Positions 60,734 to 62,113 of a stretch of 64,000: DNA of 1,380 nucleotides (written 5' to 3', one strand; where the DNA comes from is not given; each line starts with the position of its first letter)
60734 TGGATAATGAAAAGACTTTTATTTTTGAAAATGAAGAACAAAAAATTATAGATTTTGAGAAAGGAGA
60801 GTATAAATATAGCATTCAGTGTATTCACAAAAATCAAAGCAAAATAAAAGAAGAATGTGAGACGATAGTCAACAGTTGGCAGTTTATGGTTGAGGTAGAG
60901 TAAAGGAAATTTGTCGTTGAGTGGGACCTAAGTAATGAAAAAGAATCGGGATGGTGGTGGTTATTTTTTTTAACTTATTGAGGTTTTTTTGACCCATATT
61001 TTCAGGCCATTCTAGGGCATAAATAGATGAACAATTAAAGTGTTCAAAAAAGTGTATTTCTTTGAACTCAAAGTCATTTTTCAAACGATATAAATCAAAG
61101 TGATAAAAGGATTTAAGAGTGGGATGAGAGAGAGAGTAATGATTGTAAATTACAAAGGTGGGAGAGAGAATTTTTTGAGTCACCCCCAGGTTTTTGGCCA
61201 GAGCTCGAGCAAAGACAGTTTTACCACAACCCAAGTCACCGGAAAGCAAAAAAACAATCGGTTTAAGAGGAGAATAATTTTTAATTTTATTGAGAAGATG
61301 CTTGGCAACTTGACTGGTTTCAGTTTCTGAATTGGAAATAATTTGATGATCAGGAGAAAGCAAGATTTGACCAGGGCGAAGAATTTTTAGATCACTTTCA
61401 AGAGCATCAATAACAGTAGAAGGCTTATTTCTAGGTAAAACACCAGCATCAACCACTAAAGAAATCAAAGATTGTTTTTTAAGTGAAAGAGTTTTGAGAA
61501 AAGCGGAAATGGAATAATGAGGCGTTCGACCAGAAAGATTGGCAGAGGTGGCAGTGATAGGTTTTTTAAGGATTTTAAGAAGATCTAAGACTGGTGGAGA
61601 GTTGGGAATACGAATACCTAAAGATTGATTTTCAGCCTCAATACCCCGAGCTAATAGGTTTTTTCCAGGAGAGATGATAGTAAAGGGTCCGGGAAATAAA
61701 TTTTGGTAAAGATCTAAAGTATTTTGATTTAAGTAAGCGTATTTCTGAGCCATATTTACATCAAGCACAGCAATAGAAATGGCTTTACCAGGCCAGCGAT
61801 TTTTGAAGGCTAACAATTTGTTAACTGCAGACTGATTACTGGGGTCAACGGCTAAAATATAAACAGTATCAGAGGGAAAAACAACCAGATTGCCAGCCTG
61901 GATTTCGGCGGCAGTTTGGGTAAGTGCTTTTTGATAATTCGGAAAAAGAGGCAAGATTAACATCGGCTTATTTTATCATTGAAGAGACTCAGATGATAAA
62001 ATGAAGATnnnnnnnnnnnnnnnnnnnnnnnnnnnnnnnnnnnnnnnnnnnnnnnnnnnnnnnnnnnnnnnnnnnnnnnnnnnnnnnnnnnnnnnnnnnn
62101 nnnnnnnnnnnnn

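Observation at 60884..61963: TsaC(YrdC)-TsaE(YjeE) fusion protein next to tsaD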

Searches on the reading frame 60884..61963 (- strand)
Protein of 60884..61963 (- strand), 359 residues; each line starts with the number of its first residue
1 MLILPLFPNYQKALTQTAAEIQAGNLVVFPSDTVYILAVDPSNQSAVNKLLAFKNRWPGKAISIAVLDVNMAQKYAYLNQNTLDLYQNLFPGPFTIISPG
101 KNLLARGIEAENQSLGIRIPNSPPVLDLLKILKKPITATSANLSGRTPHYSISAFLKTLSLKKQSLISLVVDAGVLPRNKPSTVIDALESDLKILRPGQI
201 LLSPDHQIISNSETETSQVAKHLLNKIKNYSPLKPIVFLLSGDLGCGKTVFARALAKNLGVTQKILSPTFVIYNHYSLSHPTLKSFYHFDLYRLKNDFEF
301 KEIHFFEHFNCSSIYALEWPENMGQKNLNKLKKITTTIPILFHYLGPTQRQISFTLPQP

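Call 3: search_protein_families(library=pfam, proteins=[window:60884-61963:-], max_evalue=0.01)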
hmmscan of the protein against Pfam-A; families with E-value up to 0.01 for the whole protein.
window:60884-61963:- (359 aa): 4 families
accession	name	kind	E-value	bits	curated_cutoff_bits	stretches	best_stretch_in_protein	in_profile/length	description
PF01300.24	Sua5_yciO_yrdC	-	3.5e-41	141.1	25.1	1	21-198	3-178/178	Telomere recombination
PF02367.23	TsaE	-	6.1e-29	101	26.6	1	211-329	2-110/128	Threonylcarbamoyl adenosine biosynthesis protein TsaE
PF07693.20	KAP_NTPase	-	0.00033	20.5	20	1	218-278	3-61/293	KAP family P-loop domain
PF00004.35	AAA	-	0.00041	21.3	21.2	1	239-263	2-26/131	ATPase family associated with various cellular activities (AAA)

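Call 4: search_protein_families(library=ncbifam, proteins=[window:60884-61963:-], max_evalue=0.01)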
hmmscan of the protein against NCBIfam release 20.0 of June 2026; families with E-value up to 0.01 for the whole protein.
window:60884-61963:- (359 aa): 7 families
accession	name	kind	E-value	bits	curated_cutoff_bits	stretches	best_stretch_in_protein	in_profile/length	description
TIGR00057.1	TIGR00057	equivalog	4.1e-41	140.4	123.2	1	11-201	8-194/202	L-threonylcarbamoyladenylate synthase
TIGR00150.1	T6A_YjeE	equivalog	3.3e-25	88.5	60.1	1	212-328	4-112/135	tRNA (adenosine(37)-N6)-threonylcarbamoyltransferase complex ATPase subunit type 1 TsaE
NF007919.1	PRK10634.1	equivalog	5.2e-24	84.7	175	1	19-190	3-172/176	L-threonylcarbamoyladenylate synthase type 1 TsaC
NF007931.0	PRK10646.1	equivalog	3e-14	53.2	246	1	237-322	30-112/153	tRNA (adenosine(37)-N6)-threonylcarbamoyltransferase complex ATPase subunit type 1 TsaE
TIGR00143.1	hypF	equivalog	4.1e-09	35.2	466.1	1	11-160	191-339/741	carbamoyltransferase HypF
NF008994.0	PRK12337.1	equivalog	0.00087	17.9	603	1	222-265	251-292/492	2-phosphoglycerate kinase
TIGR02397.1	dnaX_nterm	equivalog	0.0049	16.2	250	1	219-262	22-63/355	DNA polymerase III subunit gamma/tau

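Call 6: find_homologous_proteins(query=window:60884-61963:-, max_evalue=0.00001)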
Query window:60884-61963:- (359 aa): 4497 proteins with E <= 0.00001 among 8000 candidates; the best 120 are listed.
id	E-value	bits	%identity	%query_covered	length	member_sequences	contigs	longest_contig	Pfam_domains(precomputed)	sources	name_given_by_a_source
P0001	2.0e-216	736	92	100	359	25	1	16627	PF01300.25,PF02367.24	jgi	-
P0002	7.2e-192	655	82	100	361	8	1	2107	PF01300.25,PF02367.24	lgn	-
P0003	2.0e-146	506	66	99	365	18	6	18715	PF01300.25,PF02367.24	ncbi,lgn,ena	-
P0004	2.5e-142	492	63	100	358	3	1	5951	PF01300.25,PF02367.24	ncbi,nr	ncbi:threonylcarbamoyl-AMP synthase [Patescibacteria group bacterium]|nr:threonylcarbamoyl-AMP synth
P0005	7.9e-141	487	65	99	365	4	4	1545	PF01300.25,PF02367.24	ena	-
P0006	6.2e-140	484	62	100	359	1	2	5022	PF01300.25,PF02367.24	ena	-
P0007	6.3e-140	484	63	100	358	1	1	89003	PF01300.25,PF02367.24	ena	-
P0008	9.2e-140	484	62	100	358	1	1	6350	PF01300.25,PF02367.24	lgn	-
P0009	1.0e-139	483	63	100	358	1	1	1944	PF01300.25,PF02367.24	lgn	-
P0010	2.2e-139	482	63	100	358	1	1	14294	PF01300.25,PF02367.24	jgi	-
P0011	3.3e-139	482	63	100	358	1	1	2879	PF01300.25,PF02367.24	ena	-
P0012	1.5e-138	480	63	100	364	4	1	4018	PF01300.25,PF02367.24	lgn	-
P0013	7.7e-138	477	62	99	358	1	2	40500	PF01300.25,PF02367.24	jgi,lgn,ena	-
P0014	1.0e-137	477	62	100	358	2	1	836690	PF01300.25,PF02367.24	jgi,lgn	jgi:L-threonylcarbamoyladenylate synthase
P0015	2.1e-137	476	61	100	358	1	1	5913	PF01300.25,PF02367.24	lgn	-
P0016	2.4e-137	476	62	100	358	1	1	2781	PF01300.25,PF02367.24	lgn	-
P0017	9.1e-137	474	62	100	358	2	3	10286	PF01300.25,PF02367.24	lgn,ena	-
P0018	1.0e-136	474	60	100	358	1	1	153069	PF01300.25,PF02367.24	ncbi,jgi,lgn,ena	ncbi:MAG: L-threonylcarbamoyladenylate synthase [Candidatus Shapirobacteria bacterium]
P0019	1.2e-136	473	60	100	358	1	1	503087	PF01300.25,PF02367.24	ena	-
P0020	1.3e-136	473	61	100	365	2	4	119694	PF01300.25,PF02367.24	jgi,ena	jgi:L-threonylcarbamoyladenylate synthase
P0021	2.3e-136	472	62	100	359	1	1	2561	PF01300.25,PF02367.24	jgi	jgi:L-threonylcarbamoyladenylate synthase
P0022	4.3e-136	472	61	100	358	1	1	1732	PF01300.25,PF02367.24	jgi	jgi:L-threonylcarbamoyladenylate synthase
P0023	4.9e-136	471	63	100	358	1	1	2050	PF01300.25,PF02367.24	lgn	-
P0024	6.6e-136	471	61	100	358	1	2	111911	PF01300.25,PF02367.24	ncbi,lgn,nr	ncbi:MAG TPA: L-threonylcarbamoyladenylate synthase [Candidatus Methanoperedens sp.]|nr:L-threonylca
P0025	8.5e-136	471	62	100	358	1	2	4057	PF01300.25,PF02367.24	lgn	-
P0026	1.1e-135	470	62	100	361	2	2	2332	PF01300.25,PF02367.24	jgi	-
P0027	1.2e-135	470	60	100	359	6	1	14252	PF01300.25,PF02367.24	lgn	-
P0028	2.7e-135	469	61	100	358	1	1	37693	PF01300.25,PF02367.24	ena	-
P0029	2.9e-135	469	61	99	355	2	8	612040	PF01300.25,PF02367.24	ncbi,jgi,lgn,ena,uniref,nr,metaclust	ncbi:MAG: Sua5/YciO/YrdC family protein [Candidatus Shapirobacteria bacterium GW2011_GWE1_38_10]|uni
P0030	4.3e-135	468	60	100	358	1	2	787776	PF01300.25,PF02367.24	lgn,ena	-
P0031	5.5e-135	468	61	100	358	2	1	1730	PF01300.25,PF02367.24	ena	-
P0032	7.2e-135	468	60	100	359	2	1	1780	PF01300.25,PF02367.24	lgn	-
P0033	1.1e-134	467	61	100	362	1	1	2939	PF01300.25,PF02367.24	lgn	-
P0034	1.2e-134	467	60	100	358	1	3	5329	PF01300.25,PF02367.24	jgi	-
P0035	1.5e-134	467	61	100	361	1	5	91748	PF01300.25,PF02367.24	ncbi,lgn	-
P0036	1.6e-134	466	62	100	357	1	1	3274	PF01300.25,PF02367.24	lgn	-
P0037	1.7e-134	466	62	100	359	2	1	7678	PF01300.25,PF02367.24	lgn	-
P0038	2.5e-134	466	61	100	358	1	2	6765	PF01300.25,PF02367.24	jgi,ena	-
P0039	2.6e-134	466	61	100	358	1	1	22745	PF01300.25,PF02367.24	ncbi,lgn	-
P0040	6.1e-134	464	60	100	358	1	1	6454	PF01300.25,PF02367.24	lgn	-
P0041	1.1e-133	464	61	100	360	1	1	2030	PF01300.25,PF02367.24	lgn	-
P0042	1.4e-132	460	61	100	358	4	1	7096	PF01300.25,PF02367.24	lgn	-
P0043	2.6e-132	459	61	100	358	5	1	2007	PF01300.25,PF02367.24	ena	-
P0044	2.8e-132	459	61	99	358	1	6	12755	PF01300.25,PF02367.24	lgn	-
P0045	5.5e-132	458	60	100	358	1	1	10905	PF01300.25,PF02367.24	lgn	-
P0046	1.8e-131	456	61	100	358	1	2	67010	PF01300.25,PF02367.24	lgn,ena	-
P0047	7.2e-131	454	59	100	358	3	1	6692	PF01300.25,PF02367.24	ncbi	-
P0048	9.4e-131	454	61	99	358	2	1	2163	PF01300.25,PF02367.24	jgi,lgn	-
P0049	1.0e-130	454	60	100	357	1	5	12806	PF01300.25,PF02367.24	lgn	-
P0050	1.9e-130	453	61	100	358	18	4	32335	PF01300.25,PF02367.24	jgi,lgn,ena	-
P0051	3.7e-130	452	61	96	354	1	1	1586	PF01300.25,PF02367.24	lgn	-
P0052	3.9e-130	452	60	100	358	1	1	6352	PF01300.25,PF02367.24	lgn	-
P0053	2.2e-129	449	60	100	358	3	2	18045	PF01300.25,PF02367.24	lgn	-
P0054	7.4e-129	448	62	95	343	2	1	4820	PF01300.25,PF02367.24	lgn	-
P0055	9.4e-129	447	60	100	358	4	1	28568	PF01300.25,PF02367.24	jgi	-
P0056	1.1e-128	447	59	100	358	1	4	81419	PF01300.25,PF02367.24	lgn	-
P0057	5.1e-128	445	60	97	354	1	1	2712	PF01300.25,PF02367.24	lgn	-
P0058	2.7e-126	439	59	97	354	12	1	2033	PF01300.25,PF02367.24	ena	-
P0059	3.6e-126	439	59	97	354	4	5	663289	PF01300.25,PF02367.24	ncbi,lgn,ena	ncbi:MAG: L-threonylcarbamoyladenylate synthase [Patescibacteria group bacterium]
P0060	2.3e-125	436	58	97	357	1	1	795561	PF01300.25,PF02367.24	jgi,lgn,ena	-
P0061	5.0e-125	435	57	100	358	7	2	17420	PF01300.25,PF02367.24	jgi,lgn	-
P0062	6.4e-125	435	58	99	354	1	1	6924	PF01300.25,PF02367.24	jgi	-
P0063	1.4e-124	434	57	99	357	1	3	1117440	PF01300.25,PF02367.24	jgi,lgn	jgi:L-threonylcarbamoyladenylate synthase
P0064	2.1e-124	433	59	97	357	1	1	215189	PF01300.25,PF02367.24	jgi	jgi:L-threonylcarbamoyladenylate synthase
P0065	2.3e-124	433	58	96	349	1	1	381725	PF01300.25,PF02367.24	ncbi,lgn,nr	ncbi:L-threonylcarbamoyladenylate synthase [Patescibacteria group bacterium]|nr:L-threonylcarbamoyla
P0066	4.8e-124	432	58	96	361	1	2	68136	PF01300.25,PF02367.24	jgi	jgi:L-threonylcarbamoyladenylate synthase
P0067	1.2e-123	431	56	99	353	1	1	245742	PF01300.25,PF02367.24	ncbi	-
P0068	2.6e-123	430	57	98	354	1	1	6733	PF01300.25,PF02367.24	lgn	-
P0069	4.1e-123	429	57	97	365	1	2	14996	PF01300.25,PF02367.24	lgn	-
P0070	2.3e-122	426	54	99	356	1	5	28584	PF01300.25,PF02367.24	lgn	-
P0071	3.2e-122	426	56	99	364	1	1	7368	PF01300.25,PF02367.24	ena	-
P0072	6.7e-122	425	58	96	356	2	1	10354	PF01300.25,PF07693.21,PF02367.24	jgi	-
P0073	8.7e-122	424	56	99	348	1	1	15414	PF01300.25,PF02367.24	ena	-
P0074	1.3e-121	424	56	99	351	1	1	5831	PF01300.25,PF02367.24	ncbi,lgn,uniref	ncbi:Threonylcarbamoyl-AMP synthase [bioreactor metagenome]|uniref:L-threonylcarbamoyladenylate synt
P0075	3.3e-121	423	57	99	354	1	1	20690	PF01300.25,PF02367.24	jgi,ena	-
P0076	4.0e-121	422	54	100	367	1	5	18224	PF01300.25,PF02367.24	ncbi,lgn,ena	-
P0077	5.6e-121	422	59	95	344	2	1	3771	PF01300.25,PF02367.24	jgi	jgi:L-threonylcarbamoyladenylate synthase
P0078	9.3e-121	421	56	99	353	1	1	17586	PF01300.25,PF02367.24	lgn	-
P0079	1.0e-120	421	57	96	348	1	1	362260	PF01300.25,PF07693.21,PF02367.24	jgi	jgi:L-threonylcarbamoyladenylate synthase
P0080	1.0e-120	421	59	94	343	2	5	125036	PF01300.25,PF02367.24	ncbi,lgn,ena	-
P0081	1.2e-120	421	56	99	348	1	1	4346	PF01300.25,PF02367.24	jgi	-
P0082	1.3e-120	421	58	95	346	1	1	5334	PF01300.25,PF02367.24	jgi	jgi:L-threonylcarbamoyladenylate synthase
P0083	2.2e-120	420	57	96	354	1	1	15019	PF01300.25,PF02367.24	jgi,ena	-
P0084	3.4e-120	419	58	96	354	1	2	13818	PF01300.25,PF02367.24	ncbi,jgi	jgi:L-threonylcarbamoyladenylate synthase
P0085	4.0e-120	419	56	99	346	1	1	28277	PF01300.25,PF02367.24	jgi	jgi:L-threonylcarbamoyladenylate synthase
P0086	4.1e-120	419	57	96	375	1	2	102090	PF01300.25,PF02367.24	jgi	jgi:L-threonylcarbamoyladenylate synthase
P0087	4.6e-120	419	55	99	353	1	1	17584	PF01300.25,PF02367.24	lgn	-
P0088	6.8e-120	418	54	99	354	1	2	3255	PF01300.25,PF02367.24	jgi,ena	-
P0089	8.1e-120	418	56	98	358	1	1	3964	PF01300.25,PF02367.24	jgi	jgi:L-threonylcarbamoyladenylate synthase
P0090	8.3e-120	418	56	99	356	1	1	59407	PF01300.25,PF02367.24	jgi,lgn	jgi:L-threonylcarbamoyladenylate synthase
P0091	8.7e-120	418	57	99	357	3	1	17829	PF01300.25,PF02367.24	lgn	-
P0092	1.1e-119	418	56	99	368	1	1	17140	PF01300.25,PF02367.24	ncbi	-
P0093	1.2e-119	418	54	99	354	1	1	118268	PF01300.25,PF02367.24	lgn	-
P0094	1.4e-119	417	57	95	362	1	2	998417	PF01300.25,PF02367.24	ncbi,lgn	ncbi:MAG: L-threonylcarbamoyladenylate synthase [Microgenomates group bacterium]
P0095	1.7e-119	417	58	93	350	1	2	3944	PF01300.25,PF02367.24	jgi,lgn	-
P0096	1.7e-119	417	56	97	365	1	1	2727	PF01300.25,PF02367.24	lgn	-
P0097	1.7e-119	417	55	99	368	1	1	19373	PF01300.25,PF02367.24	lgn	-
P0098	1.7e-119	417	58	96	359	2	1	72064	PF01300.25,PF02367.24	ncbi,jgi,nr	ncbi:MAG: L-threonylcarbamoyladenylate synthase [Candidatus Shapirobacteria bacterium]|nr:L-threonyl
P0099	2.0e-119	417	55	98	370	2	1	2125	PF01300.25,PF02367.24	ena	-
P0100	2.2e-119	417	56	94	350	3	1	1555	PF01300.25,PF02367.24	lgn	-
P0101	2.8e-119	416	56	96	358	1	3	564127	PF01300.25,PF02367.24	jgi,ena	-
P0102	3.4e-119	416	56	96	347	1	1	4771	PF01300.25,PF02367.24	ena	-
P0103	5.6e-119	415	57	95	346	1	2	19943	PF01300.25,PF02367.24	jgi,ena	-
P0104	6.5e-119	415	57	96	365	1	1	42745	PF01300.25,PF02367.24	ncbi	-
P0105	7.7e-119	415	56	96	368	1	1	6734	PF01300.25,PF02367.24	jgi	-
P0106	8.2e-119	415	57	96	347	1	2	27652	PF01300.25,PF02367.24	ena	-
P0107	1.1e-118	414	57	96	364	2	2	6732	PF01300.25,PF02367.24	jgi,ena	-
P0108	1.3e-118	414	57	94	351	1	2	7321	PF01300.25,PF02367.24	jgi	jgi:L-threonylcarbamoyladenylate synthase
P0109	1.3e-118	414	57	96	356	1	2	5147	PF01300.25,PF02367.24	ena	-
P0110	1.5e-118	414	55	100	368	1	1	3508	PF01300.25,PF02367.24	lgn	-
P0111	1.8e-118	414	56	99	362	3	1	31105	PF01300.25,PF02367.24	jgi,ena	-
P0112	1.9e-118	414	58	96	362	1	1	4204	PF01300.25,PF02367.24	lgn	-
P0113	2.3e-118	413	57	94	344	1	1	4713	PF01300.25,PF02367.24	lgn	-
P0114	2.4e-118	413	53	100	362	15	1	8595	PF01300.25,PF02367.24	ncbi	-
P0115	2.5e-118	413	57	93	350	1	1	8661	PF01300.25,PF02367.24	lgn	-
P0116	2.6e-118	413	57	94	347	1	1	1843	PF01300.25,PF02367.24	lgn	-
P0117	2.7e-118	413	56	99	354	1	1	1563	PF01300.25,PF02367.24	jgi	jgi:L-threonylcarbamoyladenylate synthase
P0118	2.8e-118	413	56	96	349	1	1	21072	PF01300.25,PF02367.24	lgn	-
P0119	3.3e-118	413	53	99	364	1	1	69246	PF01300.25,PF02367.24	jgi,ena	-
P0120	3.3e-118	413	54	99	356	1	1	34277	PF01300.25,PF02367.24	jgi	jgi:L-threonylcarbamoyladenylate synthase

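Call 16: find_related_loci(query=window:60884-61963:-, collection=genome_contigs, flank=10000)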
Query window:60884-61963:- (359 aa) in genome_contigs; peptide patterns used: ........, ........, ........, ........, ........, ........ (x = any residue, [..] = any of these).
378 stretches matched a pattern; 8 encode a relative of the query (tblastn E <= 1e-3); 8 distinct loci.
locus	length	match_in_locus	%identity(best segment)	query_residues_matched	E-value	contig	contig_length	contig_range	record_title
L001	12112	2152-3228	90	1-359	0e+0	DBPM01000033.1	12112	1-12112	MAG TPA_asm: Candidatus Shapirobacteria bacterium UBA1420 UBA1420_contig_22522, whole genome shotgun sequence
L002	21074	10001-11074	82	1-358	0e+0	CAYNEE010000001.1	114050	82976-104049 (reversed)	MAG TPA_asm: uncultured Gammaproteobacteria bacterium isolate binchicken_co117_38 genome assembly, contig: NODE_258_leng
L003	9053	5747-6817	57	1-354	2e-129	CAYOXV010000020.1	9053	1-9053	MAG TPA_asm: uncultured Gammaproteobacteria bacterium isolate binchicken_co173_477 genome assembly, contig: NODE_25775_l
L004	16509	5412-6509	54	1-358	4e-129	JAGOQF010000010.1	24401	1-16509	Candidatus Shapirobacteria bacterium isolate Go_SlDig_bin_387 Go_SlDig_5724_length_24401_cov_7.291958, whole genome shot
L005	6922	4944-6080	53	1-354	1e-126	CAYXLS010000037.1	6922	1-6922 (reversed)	MAG TPA_asm: uncultured Gammaproteobacteria bacterium isolate SRP192927_co7_326 genome assembly, contig: NODE_24670_leng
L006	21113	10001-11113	51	6-356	5e-117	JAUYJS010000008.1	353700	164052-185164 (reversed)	MAG: Candidatus Shapirobacteria bacterium isolate C24_metabat.bin.159 C24_k141_836296, whole genome shotgun sequence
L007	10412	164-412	36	237-321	9e-13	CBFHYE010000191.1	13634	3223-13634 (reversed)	MAG: Roseivirga sp. isolate Co_bin_186_orig genome assembly, contig: Co_bin_186_orig_Co_c_000002148915, whole genome sho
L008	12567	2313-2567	33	238-325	2e-11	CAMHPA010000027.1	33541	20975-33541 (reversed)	MAG: uncultured Bacteroidetes bacterium isolate SRR11784284_bin.21_metaWRAP_v1.3_MAG genome assembly, contig: ERZ1220320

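Call 19: search_solved_structures(query=window:60884-61963:-, max_evalue=0.001, show_alignments=0)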
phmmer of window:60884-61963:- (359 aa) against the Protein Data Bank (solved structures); distinct sequences matched with E-value up to 0.001: 18.
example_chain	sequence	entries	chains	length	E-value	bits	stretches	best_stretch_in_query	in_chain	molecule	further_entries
1jcu_A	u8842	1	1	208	4.3e-24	88.4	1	14-204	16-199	conserved protein MTH1692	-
9d3h_A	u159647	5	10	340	2e-22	82.9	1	3-238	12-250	Threonylcarbamoyl-AMP synthase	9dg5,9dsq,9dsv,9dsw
6f87_A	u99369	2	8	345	1.3e-16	63.8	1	18-211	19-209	Threonylcarbamoyl-AMP synthase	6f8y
6f89_A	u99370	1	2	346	1.4e-16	63.7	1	18-210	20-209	Threonylcarbamoyl-AMP synthase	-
1k7j_A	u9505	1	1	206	1.8e-15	60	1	10-198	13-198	Protein yciO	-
1kk9_A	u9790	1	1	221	2.3e-15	59.7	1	10-198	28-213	probable translation factor yciO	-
1htw_A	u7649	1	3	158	5.9e-14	55.1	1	233-325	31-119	HI0065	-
1fl9_A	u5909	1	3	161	6.2e-14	55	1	233-325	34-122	HYPOTHETICAL PROTEIN HI0065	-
2eqa_A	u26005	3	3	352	8.7e-13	51.2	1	4-202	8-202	Hypothetical protein ST1526 | Putative uncharacterized protein ST1526 | YrdC/Sua5 family protein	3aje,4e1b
1hru_A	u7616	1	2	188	1.5e-12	50.5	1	21-153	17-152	YRDC GENE PRODUCT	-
2mx1_A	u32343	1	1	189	1.5e-12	50.4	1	21-153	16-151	Threonylcarbamoyl-AMP synthase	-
5np9_A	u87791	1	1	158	1.8e-12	50.2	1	237-355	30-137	tRNA threonylcarbamoyladenosine biosynthesis protein TsaE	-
9zw5_A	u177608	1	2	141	1.8e-12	50.2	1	237-323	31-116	tRNA threonylcarbamoyladenosine biosynthesis protein TsaE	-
5mvr_A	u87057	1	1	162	1.9e-12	50.1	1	236-355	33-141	tRNA threonylcarbamoyladenosine biosynthesis protein TsaE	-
6n9a_E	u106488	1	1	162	6.7e-11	45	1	235-305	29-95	tRNA threonylcarbamoyladenosine biosynthesis protein TsaE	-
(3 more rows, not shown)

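Call 24: find_related_loci(query=A1, collection=metagenome_contigs, flank=10000)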
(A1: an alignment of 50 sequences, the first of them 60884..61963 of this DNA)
Query A1 (359 aa) in metagenome_contigs; peptide patterns used: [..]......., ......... (x = any residue, [..] = any of these).
600 stretches matched a pattern (row limit reached: there are more); 579 encode a relative of the query (tblastn E <= 1e-3); the best 80 are kept; 80 distinct loci.
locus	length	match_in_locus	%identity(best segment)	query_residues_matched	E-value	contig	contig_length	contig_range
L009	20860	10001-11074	60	1-358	6e-145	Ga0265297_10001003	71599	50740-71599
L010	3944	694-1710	58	18-352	2e-132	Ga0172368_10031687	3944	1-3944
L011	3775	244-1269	56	9-354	2e-132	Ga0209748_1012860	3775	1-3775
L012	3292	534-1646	54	1-354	1e-132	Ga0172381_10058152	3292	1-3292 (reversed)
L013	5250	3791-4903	56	1-354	2e-128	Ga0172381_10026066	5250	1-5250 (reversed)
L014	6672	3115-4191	55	1-356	4e-126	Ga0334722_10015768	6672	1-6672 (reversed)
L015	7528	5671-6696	55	9-354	7e-126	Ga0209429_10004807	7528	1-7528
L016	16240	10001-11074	54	1-354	3e-125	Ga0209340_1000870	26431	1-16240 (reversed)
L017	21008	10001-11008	55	14-354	6e-125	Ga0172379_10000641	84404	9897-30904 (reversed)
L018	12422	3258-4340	54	9-354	1e-124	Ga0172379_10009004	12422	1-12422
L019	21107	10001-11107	51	9-357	3e-122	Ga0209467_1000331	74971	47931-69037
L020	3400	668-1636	55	24-354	9e-123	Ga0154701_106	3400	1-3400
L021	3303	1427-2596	47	1-354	1e-118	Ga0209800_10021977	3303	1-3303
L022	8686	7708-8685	56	3-307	4e-115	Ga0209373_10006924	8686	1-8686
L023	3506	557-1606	50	12-358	3e-109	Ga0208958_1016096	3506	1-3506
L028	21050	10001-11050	41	9-353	1e-80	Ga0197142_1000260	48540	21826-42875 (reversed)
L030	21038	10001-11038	40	9-352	1e-76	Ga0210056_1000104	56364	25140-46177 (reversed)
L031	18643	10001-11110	39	1-355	4e-75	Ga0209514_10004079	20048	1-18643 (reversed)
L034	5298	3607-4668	41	9-355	8e-73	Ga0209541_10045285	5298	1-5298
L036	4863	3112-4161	36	3-355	8e-68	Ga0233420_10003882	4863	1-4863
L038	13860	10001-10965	35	1-355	1e-35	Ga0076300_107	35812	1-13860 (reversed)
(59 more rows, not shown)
